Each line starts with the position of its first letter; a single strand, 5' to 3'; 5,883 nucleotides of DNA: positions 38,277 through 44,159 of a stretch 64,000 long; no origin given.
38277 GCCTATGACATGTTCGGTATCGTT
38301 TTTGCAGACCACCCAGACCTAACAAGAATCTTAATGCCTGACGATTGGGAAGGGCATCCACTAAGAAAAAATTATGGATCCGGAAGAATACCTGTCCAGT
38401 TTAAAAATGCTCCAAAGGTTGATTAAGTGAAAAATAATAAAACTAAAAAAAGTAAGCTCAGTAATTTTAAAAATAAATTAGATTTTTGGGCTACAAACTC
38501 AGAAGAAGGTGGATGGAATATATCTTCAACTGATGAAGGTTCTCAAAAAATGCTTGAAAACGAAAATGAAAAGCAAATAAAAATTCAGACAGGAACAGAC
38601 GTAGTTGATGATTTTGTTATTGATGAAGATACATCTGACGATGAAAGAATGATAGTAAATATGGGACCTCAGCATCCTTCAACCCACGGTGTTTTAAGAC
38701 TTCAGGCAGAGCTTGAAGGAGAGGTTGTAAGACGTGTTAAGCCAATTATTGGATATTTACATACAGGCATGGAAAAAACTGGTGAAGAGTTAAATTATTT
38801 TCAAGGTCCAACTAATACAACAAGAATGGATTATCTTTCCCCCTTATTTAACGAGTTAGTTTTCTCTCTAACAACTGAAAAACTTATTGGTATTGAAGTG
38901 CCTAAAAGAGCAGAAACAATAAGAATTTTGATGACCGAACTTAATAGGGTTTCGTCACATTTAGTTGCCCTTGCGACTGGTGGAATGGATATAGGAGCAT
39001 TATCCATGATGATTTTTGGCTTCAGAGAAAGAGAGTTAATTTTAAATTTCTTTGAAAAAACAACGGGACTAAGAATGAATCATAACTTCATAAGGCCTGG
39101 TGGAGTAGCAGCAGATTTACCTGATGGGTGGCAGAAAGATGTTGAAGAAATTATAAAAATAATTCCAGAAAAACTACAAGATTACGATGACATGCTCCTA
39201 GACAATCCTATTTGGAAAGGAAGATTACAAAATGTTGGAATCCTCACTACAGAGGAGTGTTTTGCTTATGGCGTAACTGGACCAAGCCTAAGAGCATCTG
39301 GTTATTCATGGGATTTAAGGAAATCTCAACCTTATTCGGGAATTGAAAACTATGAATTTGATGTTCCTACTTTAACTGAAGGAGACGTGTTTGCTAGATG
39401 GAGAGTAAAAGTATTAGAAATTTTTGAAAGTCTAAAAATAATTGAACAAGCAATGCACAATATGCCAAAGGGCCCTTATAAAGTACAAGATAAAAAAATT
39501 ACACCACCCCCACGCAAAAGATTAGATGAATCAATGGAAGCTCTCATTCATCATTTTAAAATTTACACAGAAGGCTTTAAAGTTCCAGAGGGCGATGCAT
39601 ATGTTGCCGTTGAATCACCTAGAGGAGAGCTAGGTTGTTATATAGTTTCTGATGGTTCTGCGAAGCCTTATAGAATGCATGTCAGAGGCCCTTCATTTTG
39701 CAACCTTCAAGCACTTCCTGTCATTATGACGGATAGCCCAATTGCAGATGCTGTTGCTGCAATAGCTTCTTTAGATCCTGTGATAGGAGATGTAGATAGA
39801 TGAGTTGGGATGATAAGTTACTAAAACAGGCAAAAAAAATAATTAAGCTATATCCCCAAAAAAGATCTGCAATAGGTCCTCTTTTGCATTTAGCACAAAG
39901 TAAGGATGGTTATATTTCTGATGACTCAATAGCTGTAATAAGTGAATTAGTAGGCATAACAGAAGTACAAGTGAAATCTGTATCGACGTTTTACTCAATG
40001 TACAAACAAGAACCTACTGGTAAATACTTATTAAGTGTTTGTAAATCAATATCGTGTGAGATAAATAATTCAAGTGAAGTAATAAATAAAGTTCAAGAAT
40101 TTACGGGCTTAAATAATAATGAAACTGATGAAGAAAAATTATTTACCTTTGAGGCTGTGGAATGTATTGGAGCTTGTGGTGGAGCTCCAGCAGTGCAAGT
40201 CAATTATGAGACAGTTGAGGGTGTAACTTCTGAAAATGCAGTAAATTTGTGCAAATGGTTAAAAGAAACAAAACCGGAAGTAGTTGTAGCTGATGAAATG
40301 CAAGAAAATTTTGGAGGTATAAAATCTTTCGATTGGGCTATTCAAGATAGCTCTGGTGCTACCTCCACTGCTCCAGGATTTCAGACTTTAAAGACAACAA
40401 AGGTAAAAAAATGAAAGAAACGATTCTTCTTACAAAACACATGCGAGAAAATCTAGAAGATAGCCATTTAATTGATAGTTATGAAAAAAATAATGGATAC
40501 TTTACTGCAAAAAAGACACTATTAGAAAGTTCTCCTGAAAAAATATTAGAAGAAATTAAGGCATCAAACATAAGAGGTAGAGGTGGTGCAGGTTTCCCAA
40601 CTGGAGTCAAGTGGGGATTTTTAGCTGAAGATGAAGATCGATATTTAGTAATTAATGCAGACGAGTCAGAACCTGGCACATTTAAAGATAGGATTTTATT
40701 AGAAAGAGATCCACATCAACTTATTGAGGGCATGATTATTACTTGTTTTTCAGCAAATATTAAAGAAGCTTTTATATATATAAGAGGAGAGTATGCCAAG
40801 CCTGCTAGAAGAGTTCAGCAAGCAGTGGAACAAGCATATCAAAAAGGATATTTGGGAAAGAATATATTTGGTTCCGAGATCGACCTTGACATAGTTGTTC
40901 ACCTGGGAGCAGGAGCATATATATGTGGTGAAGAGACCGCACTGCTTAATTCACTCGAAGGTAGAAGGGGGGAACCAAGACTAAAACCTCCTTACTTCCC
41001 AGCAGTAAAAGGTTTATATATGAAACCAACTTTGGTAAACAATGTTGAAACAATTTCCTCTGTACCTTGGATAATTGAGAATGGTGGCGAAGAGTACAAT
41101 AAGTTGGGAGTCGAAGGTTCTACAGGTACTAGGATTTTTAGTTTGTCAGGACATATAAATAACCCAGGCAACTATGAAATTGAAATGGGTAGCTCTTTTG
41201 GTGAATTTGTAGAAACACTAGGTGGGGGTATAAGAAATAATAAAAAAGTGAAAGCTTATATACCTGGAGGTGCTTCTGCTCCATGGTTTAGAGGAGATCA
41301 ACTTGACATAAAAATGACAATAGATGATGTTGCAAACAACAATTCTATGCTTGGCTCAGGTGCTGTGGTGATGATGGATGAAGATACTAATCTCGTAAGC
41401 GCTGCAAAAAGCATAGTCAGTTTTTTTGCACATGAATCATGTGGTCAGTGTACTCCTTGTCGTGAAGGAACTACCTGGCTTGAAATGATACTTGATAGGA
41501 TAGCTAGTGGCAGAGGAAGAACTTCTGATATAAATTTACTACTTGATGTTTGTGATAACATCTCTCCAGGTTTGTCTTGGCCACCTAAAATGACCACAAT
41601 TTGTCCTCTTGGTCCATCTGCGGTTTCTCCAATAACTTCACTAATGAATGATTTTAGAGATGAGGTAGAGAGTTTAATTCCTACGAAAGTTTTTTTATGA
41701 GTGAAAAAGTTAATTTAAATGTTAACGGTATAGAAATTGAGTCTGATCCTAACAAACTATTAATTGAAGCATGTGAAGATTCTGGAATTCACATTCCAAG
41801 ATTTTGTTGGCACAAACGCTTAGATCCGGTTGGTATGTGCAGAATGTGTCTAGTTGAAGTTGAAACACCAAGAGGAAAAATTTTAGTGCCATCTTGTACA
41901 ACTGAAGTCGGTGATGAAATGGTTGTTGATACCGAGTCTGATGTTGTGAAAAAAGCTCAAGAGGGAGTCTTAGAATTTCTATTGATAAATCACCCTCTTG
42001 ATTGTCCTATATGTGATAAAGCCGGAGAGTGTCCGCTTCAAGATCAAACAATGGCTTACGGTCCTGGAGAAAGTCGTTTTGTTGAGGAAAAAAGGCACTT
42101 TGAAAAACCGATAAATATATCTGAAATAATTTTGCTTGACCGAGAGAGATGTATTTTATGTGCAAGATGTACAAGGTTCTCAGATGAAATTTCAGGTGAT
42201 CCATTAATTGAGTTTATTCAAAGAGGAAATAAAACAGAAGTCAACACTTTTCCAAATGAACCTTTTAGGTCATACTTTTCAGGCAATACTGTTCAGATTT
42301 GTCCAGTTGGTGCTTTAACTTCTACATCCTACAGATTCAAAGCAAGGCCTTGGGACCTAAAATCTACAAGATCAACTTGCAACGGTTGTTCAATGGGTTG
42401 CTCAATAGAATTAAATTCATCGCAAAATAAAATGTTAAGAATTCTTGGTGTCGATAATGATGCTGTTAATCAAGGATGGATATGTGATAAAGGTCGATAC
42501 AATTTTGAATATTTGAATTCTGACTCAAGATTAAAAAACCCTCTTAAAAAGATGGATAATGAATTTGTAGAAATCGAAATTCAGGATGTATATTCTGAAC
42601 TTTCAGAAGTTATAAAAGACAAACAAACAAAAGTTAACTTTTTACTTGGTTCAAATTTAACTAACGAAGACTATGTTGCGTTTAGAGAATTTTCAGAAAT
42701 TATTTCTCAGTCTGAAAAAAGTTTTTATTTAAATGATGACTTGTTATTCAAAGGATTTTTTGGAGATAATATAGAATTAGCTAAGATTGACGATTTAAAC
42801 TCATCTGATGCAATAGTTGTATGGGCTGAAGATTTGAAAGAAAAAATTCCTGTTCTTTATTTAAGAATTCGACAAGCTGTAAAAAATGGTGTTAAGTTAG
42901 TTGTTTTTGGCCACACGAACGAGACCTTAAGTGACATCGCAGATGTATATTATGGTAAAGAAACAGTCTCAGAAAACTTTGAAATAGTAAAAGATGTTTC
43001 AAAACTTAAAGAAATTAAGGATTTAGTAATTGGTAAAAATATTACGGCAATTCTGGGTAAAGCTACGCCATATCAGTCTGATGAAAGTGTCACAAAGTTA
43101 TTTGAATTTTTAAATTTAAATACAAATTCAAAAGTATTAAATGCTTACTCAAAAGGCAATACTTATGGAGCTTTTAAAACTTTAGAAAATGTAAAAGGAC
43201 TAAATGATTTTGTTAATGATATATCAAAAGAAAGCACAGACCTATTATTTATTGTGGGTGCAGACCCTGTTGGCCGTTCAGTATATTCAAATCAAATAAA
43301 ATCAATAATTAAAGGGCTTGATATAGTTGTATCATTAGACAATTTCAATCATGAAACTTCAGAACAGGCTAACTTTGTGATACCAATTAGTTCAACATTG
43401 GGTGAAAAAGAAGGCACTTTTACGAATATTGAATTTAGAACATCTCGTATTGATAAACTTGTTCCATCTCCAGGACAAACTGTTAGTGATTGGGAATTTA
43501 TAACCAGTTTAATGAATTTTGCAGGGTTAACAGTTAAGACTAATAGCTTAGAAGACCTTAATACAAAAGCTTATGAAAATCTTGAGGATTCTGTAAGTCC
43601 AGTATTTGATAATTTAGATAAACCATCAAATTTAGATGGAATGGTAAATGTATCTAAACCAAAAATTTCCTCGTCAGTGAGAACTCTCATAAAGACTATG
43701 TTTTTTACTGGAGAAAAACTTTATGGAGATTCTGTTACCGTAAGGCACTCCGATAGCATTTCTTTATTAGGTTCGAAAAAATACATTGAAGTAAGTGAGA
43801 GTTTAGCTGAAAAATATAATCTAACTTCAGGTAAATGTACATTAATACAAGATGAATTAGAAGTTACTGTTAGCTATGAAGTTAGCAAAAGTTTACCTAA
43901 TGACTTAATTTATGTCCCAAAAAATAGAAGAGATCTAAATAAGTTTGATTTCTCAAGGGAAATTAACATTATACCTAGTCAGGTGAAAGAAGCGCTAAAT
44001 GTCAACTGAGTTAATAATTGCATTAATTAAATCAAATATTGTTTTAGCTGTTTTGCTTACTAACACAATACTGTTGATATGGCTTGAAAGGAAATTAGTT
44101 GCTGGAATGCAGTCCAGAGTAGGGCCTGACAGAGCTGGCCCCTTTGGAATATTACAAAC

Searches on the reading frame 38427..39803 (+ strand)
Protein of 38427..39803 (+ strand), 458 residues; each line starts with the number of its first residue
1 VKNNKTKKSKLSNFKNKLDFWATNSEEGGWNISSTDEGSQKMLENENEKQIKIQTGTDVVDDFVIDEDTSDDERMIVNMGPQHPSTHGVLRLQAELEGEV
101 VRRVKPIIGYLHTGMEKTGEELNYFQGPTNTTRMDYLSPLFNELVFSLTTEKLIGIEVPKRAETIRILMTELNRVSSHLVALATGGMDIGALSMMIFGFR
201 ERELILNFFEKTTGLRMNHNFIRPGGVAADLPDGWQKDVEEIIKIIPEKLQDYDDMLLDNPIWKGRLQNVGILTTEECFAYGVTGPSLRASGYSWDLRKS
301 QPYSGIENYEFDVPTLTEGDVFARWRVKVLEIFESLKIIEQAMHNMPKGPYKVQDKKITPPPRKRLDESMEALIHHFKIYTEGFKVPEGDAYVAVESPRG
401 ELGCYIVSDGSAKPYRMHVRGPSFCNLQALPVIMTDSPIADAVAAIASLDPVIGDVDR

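Call 51: search_protein_families(library=pfam, proteins=[window:38427-39803:+], max_evalue=1e-8)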
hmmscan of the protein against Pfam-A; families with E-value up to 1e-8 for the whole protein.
window:38427-39803:+ (458 aa): 1 family
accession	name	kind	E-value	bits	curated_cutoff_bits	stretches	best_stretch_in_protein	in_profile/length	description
PF00346.24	Complex1_49kDa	-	1.6e-114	382.1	24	1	188-458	1-271/271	Respiratory-chain NADH dehydrogenase, 49 Kd subunit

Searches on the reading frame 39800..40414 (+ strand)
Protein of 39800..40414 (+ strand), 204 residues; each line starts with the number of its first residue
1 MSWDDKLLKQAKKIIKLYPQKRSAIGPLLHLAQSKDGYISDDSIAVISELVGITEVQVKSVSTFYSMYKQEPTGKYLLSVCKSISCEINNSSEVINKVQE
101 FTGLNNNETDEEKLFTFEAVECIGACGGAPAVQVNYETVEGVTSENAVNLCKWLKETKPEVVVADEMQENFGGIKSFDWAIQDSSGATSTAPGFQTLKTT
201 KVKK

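Call 51: search_protein_families(library=pfam, proteins=[window:39800-40414:+], max_evalue=1e-8)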
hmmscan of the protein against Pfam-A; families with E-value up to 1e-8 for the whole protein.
window:39800-40414:+ (204 aa): 1 family
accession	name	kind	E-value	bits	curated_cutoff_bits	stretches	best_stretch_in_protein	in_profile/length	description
PF01257.25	2Fe-2S_thioredx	-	4.1e-43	147.1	24.8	1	12-152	2-142/145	Thioredoxin-like [2Fe-2S] ferredoxin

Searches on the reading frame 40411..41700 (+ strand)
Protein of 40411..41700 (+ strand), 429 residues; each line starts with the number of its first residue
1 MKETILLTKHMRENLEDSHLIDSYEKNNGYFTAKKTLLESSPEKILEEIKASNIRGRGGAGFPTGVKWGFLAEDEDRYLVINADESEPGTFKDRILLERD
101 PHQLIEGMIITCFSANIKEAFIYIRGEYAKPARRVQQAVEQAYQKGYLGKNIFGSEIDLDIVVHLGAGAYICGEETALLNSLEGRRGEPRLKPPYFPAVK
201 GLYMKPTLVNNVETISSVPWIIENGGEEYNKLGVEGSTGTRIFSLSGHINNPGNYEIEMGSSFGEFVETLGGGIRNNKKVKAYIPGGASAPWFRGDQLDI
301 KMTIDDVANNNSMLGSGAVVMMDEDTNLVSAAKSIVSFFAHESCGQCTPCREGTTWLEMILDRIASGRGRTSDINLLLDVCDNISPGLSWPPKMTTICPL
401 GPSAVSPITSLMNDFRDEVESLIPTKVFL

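Call 51: search_protein_families(library=pfam, proteins=[window:40411-41700:+], max_evalue=1e-8)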
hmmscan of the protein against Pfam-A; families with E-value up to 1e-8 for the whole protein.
window:40411-41700:+ (429 aa): 2 families
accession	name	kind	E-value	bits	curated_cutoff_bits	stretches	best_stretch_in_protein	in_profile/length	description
PF01512.22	Complex1_51K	-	4.3e-49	166.7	31.2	1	49-219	1-149/150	Nuo51 FMN-binding domain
PF10589.14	NADH_4Fe-4S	-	1e-27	96.2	23.5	1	331-421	2-84/85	NADH-ubiquinone oxidoreductase-F iron-sulfur binding region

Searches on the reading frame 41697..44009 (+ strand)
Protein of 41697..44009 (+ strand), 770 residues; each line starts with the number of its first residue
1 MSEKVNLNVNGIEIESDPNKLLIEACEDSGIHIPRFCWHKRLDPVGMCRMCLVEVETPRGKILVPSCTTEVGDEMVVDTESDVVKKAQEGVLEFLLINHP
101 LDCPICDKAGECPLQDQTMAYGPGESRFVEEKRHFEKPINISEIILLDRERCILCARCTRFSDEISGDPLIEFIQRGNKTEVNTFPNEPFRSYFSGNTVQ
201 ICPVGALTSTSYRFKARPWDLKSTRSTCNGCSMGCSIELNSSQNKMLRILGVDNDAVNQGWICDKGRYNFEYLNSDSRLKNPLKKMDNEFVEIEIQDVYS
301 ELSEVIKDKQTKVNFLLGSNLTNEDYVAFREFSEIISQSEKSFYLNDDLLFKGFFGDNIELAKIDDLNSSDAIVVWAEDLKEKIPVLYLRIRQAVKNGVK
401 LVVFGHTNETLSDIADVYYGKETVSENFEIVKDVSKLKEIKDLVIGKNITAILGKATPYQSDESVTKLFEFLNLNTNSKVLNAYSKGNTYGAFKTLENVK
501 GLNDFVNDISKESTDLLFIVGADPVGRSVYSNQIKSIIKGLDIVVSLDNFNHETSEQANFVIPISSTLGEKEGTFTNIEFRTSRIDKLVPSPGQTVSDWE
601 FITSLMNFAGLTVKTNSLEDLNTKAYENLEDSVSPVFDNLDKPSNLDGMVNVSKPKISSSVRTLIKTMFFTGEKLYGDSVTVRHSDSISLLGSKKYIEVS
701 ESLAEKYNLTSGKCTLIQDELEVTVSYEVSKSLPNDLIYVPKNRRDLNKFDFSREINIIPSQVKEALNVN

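Call 51: search_protein_families(library=pfam, proteins=[window:41697-44009:+], max_evalue=1e-8)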
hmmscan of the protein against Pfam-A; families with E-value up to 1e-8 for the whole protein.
window:41697-44009:+ (770 aa): 5 families
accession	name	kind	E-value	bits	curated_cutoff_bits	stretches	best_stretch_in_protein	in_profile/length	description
PF00384.28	Molybdopterin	-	9.5e-27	94.4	24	1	278-606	1-351/353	Molybdopterin oxidoreductase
PF22117.2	Fer4_Nqo3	-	6.2e-22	78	27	1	144-208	3-67/67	NADH-quinone oxidoreductase subunit 3, ferredoxin-like domain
PF10588.14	NADH-G_4Fe-4S_3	-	9.3e-17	60.7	27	1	89-127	2-40/40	NADH-ubiquinone oxidoreductase-G iron-sulfur binding region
PF13510.11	Fer2_4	-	9.4e-16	58.1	22.8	1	3-81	2-81/82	2Fe-2S iron-sulfur cluster binding domain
PF04879.21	Molybdop_Fe4S4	-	8.5e-12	45.3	22.7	1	222-275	2-55/55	Molybdopterin oxidoreductase Fe4S4 domain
